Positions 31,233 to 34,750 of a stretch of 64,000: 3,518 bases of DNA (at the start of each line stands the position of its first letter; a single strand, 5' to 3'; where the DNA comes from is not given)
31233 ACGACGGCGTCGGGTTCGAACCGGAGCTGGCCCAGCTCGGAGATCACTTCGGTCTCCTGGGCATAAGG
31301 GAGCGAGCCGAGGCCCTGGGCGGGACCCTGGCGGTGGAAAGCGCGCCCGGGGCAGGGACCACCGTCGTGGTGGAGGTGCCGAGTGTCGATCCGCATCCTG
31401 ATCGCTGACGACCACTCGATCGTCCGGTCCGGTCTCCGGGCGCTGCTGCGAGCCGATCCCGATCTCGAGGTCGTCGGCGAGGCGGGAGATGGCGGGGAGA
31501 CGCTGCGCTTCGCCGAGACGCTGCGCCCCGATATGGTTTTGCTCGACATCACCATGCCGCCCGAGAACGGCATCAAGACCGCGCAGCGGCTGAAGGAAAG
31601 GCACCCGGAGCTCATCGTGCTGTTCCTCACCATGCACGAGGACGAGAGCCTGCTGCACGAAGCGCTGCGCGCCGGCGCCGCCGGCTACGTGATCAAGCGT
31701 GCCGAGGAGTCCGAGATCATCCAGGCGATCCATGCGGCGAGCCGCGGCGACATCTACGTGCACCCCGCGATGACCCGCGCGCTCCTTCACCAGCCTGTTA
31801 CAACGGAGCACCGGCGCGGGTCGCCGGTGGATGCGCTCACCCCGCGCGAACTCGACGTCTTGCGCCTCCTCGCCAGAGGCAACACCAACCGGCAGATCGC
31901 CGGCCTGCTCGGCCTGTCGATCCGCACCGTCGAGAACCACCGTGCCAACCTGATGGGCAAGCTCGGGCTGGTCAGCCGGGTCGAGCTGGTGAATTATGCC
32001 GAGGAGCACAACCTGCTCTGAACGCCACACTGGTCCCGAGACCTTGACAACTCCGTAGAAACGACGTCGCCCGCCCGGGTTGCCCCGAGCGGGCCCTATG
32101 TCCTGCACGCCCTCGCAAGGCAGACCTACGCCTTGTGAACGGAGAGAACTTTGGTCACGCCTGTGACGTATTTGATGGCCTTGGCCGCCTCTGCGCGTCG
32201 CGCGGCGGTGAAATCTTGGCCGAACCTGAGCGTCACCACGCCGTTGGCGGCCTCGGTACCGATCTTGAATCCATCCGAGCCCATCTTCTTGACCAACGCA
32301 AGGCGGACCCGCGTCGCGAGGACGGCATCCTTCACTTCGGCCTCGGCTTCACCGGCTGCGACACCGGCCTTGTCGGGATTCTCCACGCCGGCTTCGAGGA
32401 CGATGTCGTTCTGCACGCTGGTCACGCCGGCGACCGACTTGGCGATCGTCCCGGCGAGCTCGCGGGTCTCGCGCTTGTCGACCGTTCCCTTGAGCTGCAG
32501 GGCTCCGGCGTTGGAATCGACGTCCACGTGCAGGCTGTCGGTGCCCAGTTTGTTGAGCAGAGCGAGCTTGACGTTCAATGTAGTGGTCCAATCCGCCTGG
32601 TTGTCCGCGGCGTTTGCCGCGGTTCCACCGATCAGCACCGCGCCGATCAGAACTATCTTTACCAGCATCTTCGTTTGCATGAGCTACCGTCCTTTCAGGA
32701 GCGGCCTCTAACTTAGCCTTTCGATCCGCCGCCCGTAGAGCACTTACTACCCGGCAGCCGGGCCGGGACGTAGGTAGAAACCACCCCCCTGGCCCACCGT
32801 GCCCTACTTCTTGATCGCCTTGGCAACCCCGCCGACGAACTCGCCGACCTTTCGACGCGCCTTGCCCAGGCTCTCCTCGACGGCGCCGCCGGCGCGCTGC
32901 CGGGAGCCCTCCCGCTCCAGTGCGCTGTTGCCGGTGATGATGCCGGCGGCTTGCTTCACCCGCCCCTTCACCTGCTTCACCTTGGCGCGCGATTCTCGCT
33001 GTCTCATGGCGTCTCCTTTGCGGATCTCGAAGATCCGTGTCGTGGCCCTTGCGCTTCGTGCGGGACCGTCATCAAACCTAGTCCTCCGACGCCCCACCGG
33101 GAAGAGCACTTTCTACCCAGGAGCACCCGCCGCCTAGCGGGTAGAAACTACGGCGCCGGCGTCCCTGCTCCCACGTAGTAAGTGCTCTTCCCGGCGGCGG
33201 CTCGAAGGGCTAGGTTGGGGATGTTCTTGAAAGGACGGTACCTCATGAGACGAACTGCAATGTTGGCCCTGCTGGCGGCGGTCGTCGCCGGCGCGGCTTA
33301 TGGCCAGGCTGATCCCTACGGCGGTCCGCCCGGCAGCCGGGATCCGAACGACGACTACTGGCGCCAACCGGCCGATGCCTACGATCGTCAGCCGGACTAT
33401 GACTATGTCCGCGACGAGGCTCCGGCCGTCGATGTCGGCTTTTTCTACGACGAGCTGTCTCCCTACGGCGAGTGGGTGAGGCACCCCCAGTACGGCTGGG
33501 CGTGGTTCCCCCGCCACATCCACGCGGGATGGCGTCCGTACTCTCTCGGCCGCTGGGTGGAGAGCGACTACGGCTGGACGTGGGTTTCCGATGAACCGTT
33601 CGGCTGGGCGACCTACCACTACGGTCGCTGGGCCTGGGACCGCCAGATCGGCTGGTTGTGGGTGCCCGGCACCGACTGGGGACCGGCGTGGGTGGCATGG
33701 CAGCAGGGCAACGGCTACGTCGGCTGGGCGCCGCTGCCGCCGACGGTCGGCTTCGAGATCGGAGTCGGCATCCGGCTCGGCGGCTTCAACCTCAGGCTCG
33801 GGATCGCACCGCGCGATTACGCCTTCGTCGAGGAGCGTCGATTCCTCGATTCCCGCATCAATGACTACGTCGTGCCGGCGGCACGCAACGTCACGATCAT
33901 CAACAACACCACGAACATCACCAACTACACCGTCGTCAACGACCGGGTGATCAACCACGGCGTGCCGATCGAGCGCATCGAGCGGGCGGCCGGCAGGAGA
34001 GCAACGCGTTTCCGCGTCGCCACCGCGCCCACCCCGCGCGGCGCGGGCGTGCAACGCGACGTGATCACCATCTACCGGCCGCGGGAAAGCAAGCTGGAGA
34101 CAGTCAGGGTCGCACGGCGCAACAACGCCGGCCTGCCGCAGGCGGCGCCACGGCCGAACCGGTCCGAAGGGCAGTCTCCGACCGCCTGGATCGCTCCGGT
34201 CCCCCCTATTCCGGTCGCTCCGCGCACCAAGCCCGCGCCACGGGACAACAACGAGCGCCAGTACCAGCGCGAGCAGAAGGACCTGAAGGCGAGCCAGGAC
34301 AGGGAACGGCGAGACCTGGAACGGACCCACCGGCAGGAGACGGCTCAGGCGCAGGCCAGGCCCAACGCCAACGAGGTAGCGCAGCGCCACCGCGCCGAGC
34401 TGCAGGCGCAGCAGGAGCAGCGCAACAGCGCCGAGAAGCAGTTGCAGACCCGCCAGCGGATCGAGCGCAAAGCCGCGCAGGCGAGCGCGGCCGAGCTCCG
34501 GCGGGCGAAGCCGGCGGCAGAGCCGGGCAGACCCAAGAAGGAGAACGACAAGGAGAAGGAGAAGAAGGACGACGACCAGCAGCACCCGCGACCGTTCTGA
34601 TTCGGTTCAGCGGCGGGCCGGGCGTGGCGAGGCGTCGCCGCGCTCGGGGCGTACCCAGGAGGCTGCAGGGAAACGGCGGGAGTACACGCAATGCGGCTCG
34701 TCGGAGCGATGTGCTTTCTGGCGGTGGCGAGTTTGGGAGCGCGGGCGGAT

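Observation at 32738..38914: Five copies of a conserved bipartite motif of about 50 bp upstream of stress-type genes (candidate regulon signature)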

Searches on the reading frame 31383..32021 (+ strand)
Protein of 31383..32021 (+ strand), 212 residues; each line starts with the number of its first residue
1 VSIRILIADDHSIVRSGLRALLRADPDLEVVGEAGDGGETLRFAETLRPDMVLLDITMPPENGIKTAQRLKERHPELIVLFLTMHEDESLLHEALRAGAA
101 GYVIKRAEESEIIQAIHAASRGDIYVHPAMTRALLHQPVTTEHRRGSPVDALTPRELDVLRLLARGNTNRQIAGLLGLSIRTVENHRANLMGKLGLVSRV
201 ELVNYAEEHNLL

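Call 10: search_protein_families(library=pfam, proteins=[window:31383-32021:+], max_evalue=0.01)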
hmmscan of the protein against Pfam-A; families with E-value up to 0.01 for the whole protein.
window:31383-32021:+ (212 aa): 6 families
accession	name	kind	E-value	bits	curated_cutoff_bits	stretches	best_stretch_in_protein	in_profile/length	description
PF00072.30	Response_reg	-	3.4e-28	98.5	30.2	1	5-116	1-110/111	Response regulator receiver domain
PF00196.25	GerE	-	1.4e-19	69.9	23.5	1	151-206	2-57/57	Bacterial regulatory proteins, luxR family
PF13384.12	HTH_23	-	4.9e-05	23.4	24.6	1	157-188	8-39/50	Homeodomain-like domain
PF13518.12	HTH_28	-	0.002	18.6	25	1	158-186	4-32/52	Helix-turn-helix domain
PF08281.18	Sigma70_r4_2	-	0.0035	17.4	25.7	1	150-188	9-48/54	Sigma-70, region 4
PF13551.12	HTH_29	-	0.0071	16.9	28.1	0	159-187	4-33/64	Winged helix-turn helix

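Call 24: search_solved_structures(query=window:31383-32021:+, max_evalue=1e-10, show_alignments=2)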
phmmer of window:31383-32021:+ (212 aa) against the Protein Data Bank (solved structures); distinct sequences matched with E-value up to 1e-10: 48.
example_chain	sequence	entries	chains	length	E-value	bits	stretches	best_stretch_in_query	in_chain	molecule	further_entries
1a04_A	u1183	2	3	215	5.9e-38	134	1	4-207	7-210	NITRATE/NITRITE RESPONSE REGULATOR PROTEIN NARL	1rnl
7ve6_A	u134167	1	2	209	3.4e-37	131.5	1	1-212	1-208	Response regulator protein VraR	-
4gvp_A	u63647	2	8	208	1.1e-36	129.8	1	3-212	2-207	Response regulator protein vraR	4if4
5hev_A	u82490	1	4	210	3.2e-36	128.3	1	3-211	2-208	Response regulator protein VraR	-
3c3w_A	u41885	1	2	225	1.9e-35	125.8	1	3-208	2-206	TWO COMPONENT TRANSCRIPTIONAL REGULATORY PROTEIN DEVR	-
4yn8_A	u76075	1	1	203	8.1e-28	100.9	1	2-211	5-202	Response regulator ChrA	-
5f64_A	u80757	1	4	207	4.3e-26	95.3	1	4-209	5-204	Positive transcription regulator EvgA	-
8zwn_A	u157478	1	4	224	5.9e-26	94.8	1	4-209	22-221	DNA-binding transcriptional activator EvgA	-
3cz5_A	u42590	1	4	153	4.3e-24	88.7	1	3-138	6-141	Two-component response regulator, LuxR family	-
4zmr_A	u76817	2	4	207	2.3e-23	86.3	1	3-209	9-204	Response regulator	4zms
4ldz_A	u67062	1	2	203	2.8e-23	86.1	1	3-208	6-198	Transcriptional regulatory protein DesR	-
4hye_A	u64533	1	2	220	3e-23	86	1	3-209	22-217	Response regulator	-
5vxn_A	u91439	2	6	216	1.5e-20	77.1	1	3-207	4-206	Transcriptional regulatory protein RcsB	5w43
5o8y_A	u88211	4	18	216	1.5e-20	77.1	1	3-207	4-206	Transcriptional regulatory protein RcsB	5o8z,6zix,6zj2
6eo2_A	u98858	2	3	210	2.2e-20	76.7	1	3-206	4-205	Transcriptional regulatory protein RcsB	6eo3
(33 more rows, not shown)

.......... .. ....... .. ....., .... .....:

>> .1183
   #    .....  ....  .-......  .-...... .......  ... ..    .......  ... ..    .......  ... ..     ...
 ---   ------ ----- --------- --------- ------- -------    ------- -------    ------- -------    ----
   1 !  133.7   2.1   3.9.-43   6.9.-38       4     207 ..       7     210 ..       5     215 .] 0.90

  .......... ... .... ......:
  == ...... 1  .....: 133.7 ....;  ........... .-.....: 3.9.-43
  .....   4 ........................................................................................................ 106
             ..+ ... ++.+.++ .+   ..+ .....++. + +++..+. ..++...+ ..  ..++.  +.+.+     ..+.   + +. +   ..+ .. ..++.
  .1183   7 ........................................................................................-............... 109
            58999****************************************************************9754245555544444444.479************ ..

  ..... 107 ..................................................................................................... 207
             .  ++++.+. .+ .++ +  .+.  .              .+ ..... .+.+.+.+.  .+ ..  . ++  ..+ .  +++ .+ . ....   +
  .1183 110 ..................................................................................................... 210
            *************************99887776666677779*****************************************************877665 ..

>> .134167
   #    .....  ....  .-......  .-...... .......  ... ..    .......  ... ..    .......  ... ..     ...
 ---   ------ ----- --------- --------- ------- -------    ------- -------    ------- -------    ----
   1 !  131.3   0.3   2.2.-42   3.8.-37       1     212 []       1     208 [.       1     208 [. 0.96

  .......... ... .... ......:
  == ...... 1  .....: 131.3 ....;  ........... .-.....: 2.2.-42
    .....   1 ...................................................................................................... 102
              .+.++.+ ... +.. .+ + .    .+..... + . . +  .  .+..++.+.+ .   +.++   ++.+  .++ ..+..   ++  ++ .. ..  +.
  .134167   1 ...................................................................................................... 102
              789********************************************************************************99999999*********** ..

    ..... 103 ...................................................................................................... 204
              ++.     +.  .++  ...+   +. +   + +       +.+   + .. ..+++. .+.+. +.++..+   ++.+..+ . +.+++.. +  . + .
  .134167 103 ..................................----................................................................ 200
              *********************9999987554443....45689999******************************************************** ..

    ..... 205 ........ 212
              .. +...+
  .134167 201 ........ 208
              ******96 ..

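Call 59: find_homologous_proteins(query=window:31383-32021:+, max_evalue=1e-30)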
Query window:31383-32021:+ (212 aa): 6419 proteins with E <= 1e-30 among 8000 candidates; the best 120 are listed.
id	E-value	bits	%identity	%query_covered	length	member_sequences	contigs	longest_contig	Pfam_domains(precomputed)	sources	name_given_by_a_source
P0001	3.5e-121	420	94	100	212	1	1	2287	PF13384.13,PF00196.26,PF00072.31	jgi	-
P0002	6.2e-119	413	92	100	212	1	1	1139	PF13384.13,PF00196.26,PF00072.31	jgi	jgi:two-component system, NarL family, response regulator NreC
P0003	7.5e-119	413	92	100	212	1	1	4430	PF00196.26,PF00072.31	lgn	-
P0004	3.8e-118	410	91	100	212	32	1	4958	PF00196.26,PF00072.31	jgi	-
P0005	6.3e-118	410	92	99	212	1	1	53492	PF13384.13,PF00196.26,PF00072.31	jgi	jgi:two-component system, NarL family, response regulator NreC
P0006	9.6e-118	409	92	100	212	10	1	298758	PF13384.13,PF00196.26,PF00072.31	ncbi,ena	-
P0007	1.2e-117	409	92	100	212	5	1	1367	PF00196.26,PF00072.31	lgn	-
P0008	5.2e-117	407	91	100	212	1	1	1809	PF13384.13,PF00196.26,PF00072.31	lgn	-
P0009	1.0e-116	406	91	100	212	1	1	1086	PF00196.26,PF00072.31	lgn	-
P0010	1.0e-116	406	90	100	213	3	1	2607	PF00196.26,PF00072.31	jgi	-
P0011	1.0e-116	406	91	100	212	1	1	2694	PF00196.26,PF00072.31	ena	-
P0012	1.2e-116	405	91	100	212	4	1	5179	PF00196.26,PF00072.31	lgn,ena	-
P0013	1.3e-116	405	92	100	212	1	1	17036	PF13384.13,PF00196.26,PF00072.31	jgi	jgi:DNA-binding NarL/FixJ family response regulator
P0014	2.7e-116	404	92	100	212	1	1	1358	PF13384.13,PF00196.26,PF00072.31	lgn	-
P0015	3.5e-116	404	91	100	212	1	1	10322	PF13384.13,PF00196.26,PF00072.31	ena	-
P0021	2.7e-115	401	90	100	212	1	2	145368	PF13384.13,PF00196.26,PF00072.31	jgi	jgi:two-component system, NarL family, response regulator NreC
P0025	7.4e-115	400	88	100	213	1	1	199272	PF13384.13,PF00196.26,PF00072.31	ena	-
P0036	3.6e-114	397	90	99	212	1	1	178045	PF13384.13,PF00196.26,PF00072.31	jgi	jgi:DNA-binding NarL/FixJ family response regulator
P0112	3.3e-110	384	85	100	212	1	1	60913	PF00196.26,PF00072.31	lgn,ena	-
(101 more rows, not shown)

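Call 60: find_encoding_contigs(protein=P0112, flank=10000, max_places=2)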
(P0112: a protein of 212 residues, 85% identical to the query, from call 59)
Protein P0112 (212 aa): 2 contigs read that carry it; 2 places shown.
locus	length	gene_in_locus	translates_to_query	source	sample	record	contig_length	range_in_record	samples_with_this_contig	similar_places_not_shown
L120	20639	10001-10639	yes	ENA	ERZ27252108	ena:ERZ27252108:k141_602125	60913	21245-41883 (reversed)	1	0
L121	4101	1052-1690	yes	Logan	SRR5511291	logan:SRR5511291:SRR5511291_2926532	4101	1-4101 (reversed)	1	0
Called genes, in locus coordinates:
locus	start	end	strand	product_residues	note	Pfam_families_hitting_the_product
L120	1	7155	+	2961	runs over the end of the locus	PF09099:Qn_am_d_aIII (faint), PF26102:Ig_SPL7 (faint), PF00395:SLH (faint), PF13287:Fn3_assoc, PF13290:CHB_HEX_C_1, PF15902:Sortilin-Vps10 (weak), PF18998:Flg_new_2 (weak)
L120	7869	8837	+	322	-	-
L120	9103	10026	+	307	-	PF07730:HisKA_3, PF02518:HATPase_c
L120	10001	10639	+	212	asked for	PF00072:Response_reg, PF00196:GerE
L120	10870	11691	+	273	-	PF11999:Ice_binding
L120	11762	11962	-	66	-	PF05532:CsbD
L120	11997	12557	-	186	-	PF04972:BON, PF21937:Yop-YscD_ppl_2nd (faint)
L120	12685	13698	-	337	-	PF16884:ADH_N_2, PF00107:ADH_zinc_N, PF13602:ADH_zinc_N_2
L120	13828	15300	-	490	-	PF20245:DUF6600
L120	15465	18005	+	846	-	PF12704:MacB_PCD, PF02687:FtsX, PF12704:MacB_PCD, PF02687:FtsX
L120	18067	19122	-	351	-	-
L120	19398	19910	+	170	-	PF13671:AAA_33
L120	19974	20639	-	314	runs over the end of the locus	PF00413:Peptidase_M10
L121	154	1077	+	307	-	PF07730:HisKA_3, PF02518:HATPase_c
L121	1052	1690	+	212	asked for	PF00072:Response_reg, PF00196:GerE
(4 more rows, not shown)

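Call 61: find_encoding_contigs(protein=P0025, flank=10000, max_places=2)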
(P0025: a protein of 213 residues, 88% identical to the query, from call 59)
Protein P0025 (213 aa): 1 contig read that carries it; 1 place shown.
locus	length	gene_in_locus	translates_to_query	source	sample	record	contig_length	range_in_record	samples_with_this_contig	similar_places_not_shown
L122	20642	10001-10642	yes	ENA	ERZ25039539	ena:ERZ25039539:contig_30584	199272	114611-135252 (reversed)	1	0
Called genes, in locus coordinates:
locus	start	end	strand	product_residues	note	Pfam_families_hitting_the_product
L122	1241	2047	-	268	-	-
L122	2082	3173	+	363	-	-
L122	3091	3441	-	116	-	PF05532:CsbD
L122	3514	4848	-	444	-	PF00072:Response_reg, PF00158:Sigma54_activat, PF14532:Sigma54_activ_2, PF07724:AAA_2 (faint), PF07728:AAA_5, PF25601:AAA_lid_14, PF02954:HTH_8, PF18024:HTH_50 (weak)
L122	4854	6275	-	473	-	PF02518:HATPase_c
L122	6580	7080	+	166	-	-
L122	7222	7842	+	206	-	PF04203:Sortase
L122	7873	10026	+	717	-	PF01590:GAF, PF13185:GAF_2, PF08448:PAS_4, PF01590:GAF, PF13185:GAF_2, PF13492:GAF_3, PF07730:HisKA_3, PF02518:HATPase_c, +1 more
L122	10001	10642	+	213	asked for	PF00072:Response_reg, PF00196:GerE, PF13384:HTH_23 (faint)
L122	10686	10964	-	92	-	PF04226:Transgly_assoc (weak)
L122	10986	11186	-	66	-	-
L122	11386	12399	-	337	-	PF16884:ADH_N_2, PF00107:ADH_zinc_N, PF13602:ADH_zinc_N_2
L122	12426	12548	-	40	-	-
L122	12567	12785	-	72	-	-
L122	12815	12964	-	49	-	-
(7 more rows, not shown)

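Call 62: find_encoding_contigs(protein=P0036, flank=10000, max_places=2)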
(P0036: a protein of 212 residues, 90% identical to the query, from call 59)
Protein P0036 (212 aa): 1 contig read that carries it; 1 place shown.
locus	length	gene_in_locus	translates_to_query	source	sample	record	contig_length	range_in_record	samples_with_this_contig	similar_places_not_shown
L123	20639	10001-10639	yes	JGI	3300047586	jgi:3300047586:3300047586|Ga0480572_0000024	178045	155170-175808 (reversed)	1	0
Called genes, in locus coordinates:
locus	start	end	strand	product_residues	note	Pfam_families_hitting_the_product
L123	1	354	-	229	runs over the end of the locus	-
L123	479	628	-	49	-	-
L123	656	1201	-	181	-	PF04972:BON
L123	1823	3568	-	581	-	-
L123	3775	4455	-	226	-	PF04191:PEMT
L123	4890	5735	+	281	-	PF03631:Virul_fac_BrkB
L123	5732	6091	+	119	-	PF05345:He_PIG (weak)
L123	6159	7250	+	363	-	PF01594:AI-2E_transport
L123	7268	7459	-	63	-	-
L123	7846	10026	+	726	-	PF01590:GAF, PF13185:GAF_2, PF08448:PAS_4, PF01590:GAF, PF13185:GAF_2, PF13492:GAF_3, PF07730:HisKA_3, PF02518:HATPase_c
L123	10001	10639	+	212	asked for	PF00072:Response_reg, PF00196:GerE, PF13384:HTH_23 (faint)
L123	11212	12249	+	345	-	PF01569:PAP2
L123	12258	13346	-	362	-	PF07853:DUF1648, PF19124:DUF5808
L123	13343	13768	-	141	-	PF00392:GntR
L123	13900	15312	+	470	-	PF01565:FAD_binding_4, PF08031:BBE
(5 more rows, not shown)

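Call 63: find_encoding_contigs(protein=P0021, flank=10000, max_places=2)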
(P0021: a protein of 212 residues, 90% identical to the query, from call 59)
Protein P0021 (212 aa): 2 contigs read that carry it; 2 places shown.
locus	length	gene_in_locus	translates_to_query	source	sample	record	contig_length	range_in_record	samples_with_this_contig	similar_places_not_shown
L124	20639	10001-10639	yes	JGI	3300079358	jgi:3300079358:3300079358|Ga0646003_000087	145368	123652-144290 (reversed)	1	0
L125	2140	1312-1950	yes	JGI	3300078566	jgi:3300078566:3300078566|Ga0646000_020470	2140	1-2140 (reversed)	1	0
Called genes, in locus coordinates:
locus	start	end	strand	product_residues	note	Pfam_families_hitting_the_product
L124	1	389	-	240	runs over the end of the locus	-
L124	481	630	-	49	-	-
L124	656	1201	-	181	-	PF04972:BON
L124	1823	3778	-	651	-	-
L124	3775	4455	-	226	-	PF04191:PEMT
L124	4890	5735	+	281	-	PF03631:Virul_fac_BrkB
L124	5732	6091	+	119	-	PF05345:He_PIG (weak)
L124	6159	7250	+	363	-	PF01594:AI-2E_transport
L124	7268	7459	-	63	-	-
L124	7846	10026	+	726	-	PF01590:GAF, PF13185:GAF_2, PF08448:PAS_4, PF01590:GAF, PF13185:GAF_2, PF13492:GAF_3, PF07730:HisKA_3, PF02518:HATPase_c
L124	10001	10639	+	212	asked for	PF00072:Response_reg, PF00196:GerE, PF13384:HTH_23 (faint)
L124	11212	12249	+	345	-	PF01569:PAP2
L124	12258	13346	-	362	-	PF07853:DUF1648, PF19124:DUF5808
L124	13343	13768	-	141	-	PF00392:GntR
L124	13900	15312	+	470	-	PF01565:FAD_binding_4, PF08031:BBE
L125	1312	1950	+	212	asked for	PF00072:Response_reg, PF00196:GerE, PF13384:HTH_23 (faint)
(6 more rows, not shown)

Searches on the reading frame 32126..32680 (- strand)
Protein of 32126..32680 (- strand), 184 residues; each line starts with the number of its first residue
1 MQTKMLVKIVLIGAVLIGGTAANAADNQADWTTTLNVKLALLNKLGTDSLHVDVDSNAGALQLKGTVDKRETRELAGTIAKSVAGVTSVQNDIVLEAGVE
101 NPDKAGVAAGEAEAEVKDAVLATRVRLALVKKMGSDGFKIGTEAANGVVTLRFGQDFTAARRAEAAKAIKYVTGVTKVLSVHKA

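Call 9: find_encoding_contigs(protein=window:32126-32680:-, flank=10000, max_places=6)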
Protein window:32126-32680:- (184 aa): 1 contig read that carries it; 1 place shown.
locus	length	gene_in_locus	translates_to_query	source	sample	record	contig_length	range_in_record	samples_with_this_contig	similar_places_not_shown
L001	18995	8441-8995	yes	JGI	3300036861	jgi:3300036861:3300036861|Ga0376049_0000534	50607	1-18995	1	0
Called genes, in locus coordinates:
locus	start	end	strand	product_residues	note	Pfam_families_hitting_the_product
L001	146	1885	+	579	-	-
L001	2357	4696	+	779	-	PF00912:Transgly, PF00905:Transpeptidase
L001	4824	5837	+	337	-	PF16884:ADH_N_2, PF00107:ADH_zinc_N, PF13602:ADH_zinc_N_2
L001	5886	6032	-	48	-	-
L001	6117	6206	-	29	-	-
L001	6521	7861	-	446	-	PF20245:DUF6600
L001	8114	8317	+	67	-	PF05532:CsbD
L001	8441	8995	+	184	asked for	PF04972:BON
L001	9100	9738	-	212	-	PF00072:Response_reg, PF00196:GerE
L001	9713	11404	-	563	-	PF01590:GAF, PF13185:GAF_2 (weak), PF01590:GAF, PF13185:GAF_2, PF13492:GAF_3, PF07730:HisKA_3, PF13581:HATPase_c_2 (weak), PF02518:HATPase_c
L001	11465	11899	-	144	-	-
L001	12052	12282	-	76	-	PF13560:HTH_31, PF12844:HTH_19, PF13413:HTH_25 (weak), PF01381:HTH_3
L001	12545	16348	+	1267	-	PF01339:CheB_methylest, PF03705:CheR_N, PF01739:CheR, PF08448:PAS_4 (weak), PF13596:PAS_10, PF00512:HisKA, PF02518:HATPase_c, PF00072:Response_reg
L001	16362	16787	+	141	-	-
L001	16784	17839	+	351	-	PF13439:Glyco_transf_4 (weak), PF00534:Glycos_transf_1, PF13692:Glyco_trans_1_4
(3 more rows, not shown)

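Call 10: search_protein_families(library=pfam, proteins=[window:32126-32680:-], max_evalue=0.01)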
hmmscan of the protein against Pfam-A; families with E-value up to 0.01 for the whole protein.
window:32126-32680:- (184 aa): 2 families
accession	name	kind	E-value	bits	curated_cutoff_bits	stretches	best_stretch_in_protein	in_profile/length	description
PF04972.22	BON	-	7.4e-16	58.6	27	2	34-95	6-67/69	BON domain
PF21937.1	Yop-YscD_ppl_2nd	-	2.2e-05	24.5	27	1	40-93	10-64/67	YscD/CdsD-like Bon-like domain 2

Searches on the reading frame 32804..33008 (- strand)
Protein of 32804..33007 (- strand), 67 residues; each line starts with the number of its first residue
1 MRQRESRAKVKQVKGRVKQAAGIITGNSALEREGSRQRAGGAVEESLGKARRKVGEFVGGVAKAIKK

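Call 10: search_protein_families(library=pfam, proteins=[window:32804-33008:-], max_evalue=0.01)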
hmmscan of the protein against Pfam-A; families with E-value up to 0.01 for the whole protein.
window:32804-33008:- (68 aa): 0 families

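Call 56: search_protein_families(library=pfam, max_evalue=0.001, proteins=[window:32804-33007:-])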
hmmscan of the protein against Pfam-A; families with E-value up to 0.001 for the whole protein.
window:32804-33007:- (67 aa): 1 family
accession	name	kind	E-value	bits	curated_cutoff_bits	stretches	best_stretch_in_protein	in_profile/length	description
PF05532.17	CsbD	-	2.3e-11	43.8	40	1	8-54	5-51/53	CsbD-like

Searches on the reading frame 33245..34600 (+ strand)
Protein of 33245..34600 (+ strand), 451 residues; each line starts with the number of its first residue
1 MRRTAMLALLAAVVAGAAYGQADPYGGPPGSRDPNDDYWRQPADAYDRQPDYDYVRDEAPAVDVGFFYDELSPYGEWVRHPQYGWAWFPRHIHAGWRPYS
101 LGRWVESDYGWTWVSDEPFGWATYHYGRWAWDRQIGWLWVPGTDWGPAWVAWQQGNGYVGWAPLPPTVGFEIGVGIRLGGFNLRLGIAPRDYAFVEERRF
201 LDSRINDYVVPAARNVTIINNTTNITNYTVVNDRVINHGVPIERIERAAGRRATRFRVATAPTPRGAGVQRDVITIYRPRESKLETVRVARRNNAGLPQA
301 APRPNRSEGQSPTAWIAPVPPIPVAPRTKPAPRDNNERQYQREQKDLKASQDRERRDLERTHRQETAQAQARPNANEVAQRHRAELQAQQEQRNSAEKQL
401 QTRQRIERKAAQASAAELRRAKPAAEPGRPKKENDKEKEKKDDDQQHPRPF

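Call 10: search_protein_families(library=pfam, proteins=[window:33245-34600:+], max_evalue=0.01)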
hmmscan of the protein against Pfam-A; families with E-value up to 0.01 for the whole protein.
window:33245-34600:+ (451 aa): 1 family
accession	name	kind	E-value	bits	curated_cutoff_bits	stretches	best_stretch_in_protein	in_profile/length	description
PF20245.3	DUF6600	-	8e-36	122.7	27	1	68-167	1-101/102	Family of unknown function (DUF6600)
